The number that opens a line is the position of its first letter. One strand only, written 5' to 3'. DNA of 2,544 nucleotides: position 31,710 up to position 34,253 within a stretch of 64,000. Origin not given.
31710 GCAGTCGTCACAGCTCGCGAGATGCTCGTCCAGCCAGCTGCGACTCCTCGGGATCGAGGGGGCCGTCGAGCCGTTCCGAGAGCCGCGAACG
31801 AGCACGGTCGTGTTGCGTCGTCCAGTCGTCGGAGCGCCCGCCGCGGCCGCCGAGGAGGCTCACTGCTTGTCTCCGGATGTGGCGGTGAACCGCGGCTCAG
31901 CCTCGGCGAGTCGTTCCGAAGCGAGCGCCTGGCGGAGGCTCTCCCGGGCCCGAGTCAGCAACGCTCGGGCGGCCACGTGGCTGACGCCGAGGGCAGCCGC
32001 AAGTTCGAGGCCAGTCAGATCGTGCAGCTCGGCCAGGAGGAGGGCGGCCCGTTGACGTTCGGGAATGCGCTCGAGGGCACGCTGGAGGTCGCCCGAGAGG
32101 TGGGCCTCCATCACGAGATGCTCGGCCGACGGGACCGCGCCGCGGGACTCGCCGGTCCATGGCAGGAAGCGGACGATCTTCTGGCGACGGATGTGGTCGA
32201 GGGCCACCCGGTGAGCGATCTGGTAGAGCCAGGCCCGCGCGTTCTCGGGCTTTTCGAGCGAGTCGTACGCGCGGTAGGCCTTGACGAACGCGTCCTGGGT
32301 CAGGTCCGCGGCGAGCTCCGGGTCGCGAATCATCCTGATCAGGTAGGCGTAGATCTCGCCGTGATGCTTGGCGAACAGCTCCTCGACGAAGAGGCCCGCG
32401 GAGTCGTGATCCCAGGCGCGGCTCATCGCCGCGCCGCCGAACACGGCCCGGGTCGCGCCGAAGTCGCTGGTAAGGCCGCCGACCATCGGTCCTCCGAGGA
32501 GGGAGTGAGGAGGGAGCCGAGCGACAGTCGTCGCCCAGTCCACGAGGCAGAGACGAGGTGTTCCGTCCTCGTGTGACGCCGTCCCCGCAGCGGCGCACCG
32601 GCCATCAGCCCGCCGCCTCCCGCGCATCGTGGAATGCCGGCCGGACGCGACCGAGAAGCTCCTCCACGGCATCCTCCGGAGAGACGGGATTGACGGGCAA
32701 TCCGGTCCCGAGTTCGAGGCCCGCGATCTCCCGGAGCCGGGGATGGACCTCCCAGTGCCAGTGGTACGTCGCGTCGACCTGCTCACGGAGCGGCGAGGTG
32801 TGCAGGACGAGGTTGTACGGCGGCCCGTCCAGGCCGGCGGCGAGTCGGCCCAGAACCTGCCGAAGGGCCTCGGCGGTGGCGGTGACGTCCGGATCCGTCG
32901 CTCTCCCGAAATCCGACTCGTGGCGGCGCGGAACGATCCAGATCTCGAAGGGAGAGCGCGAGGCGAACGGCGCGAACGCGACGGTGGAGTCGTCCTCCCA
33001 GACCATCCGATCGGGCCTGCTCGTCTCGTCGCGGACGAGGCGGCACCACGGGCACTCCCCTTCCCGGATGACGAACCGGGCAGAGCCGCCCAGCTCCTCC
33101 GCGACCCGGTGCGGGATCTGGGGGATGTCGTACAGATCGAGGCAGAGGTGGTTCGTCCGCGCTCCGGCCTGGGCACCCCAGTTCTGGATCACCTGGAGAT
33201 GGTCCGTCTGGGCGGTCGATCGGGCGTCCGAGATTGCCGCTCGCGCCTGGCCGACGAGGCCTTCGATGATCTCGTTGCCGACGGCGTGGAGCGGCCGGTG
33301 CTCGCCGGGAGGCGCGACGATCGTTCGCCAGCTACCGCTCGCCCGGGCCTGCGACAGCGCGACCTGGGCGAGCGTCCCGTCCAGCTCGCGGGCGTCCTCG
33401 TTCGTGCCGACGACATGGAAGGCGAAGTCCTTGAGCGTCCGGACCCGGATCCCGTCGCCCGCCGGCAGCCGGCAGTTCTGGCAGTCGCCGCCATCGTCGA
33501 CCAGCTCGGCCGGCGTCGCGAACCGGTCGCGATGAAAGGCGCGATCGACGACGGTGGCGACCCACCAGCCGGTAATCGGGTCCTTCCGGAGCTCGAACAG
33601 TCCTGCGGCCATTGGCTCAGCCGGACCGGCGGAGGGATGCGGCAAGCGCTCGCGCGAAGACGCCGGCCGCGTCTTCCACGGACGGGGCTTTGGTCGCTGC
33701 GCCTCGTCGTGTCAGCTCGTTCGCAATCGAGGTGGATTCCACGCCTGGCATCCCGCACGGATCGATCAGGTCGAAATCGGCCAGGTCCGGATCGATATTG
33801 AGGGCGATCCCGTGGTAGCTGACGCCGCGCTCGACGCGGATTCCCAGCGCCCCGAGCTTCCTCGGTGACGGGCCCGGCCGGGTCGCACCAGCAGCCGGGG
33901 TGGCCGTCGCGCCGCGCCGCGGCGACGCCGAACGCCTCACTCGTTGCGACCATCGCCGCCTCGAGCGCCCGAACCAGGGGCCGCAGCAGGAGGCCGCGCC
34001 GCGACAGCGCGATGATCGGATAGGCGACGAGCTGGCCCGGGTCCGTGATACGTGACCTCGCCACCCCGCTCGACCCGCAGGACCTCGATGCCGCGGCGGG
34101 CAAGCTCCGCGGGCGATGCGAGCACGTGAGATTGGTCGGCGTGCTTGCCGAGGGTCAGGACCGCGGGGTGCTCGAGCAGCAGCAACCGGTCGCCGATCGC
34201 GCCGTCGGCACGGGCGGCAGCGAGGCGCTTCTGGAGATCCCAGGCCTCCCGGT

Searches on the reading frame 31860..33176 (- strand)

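Call 11: search_protein_families(library=pfam, proteins=[window:31860-33176:-], max_evalue=0.01)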
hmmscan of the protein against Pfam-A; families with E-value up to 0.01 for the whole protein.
window:31860-33176:- (438 aa): 3 families
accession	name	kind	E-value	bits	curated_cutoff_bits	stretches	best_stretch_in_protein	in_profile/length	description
PF04542.20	Sigma70_r2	-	1.5e-17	63.6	24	1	267-333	1-69/71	Sigma-70 region 2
PF08281.18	Sigma70_r4_2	-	2.4e-10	40.3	25.7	1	363-414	3-54/54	Sigma-70, region 4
PF04545.22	Sigma70_r4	-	5.1e-06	26.3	24.1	1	367-416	1-50/50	Sigma-70, region 4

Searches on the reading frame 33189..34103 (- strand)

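Call 10: search_protein_families(library=ncbifam, proteins=[window:33189-34103:-], max_evalue=0.01)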
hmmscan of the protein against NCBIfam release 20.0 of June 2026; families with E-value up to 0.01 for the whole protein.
window:33189-34103:- (304 aa): 5 families
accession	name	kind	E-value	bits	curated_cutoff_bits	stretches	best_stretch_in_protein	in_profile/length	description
NF010923.0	PRK14343.1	equivalog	2.3e-10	40.4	298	1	21-74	89-142/237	lipoyl(octanoyl) transferase LipB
NF010925.0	PRK14345.1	equivalog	1.8e-08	34.3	155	1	21-75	87-140/236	lipoyl(octanoyl) transferase LipB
NF010922.0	PRK14342.1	equivalog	1.5e-07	31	235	1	21-74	79-132/215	lipoyl(octanoyl) transferase LipB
NF010921.0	PRK14341.1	equivalog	6e-07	29.1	230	1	22-75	92-145/230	lipoyl(octanoyl) transferase LipB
TIGR00214.1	lipB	equivalog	2e-06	27.5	83.55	1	22-74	60-113/187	lipoyl(octanoyl) transferase LipB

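Call 11: search_protein_families(library=pfam, proteins=[window:33189-34103:-], max_evalue=0.01)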
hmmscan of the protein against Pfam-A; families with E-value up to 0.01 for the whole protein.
window:33189-34103:- (304 aa): 1 family
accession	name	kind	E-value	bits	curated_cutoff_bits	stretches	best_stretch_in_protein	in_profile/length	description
PF21948.1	LplA-B_cat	-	0.0036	17.7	27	1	20-74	70-122/200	Lipoyl protein ligase A/B catalytic domain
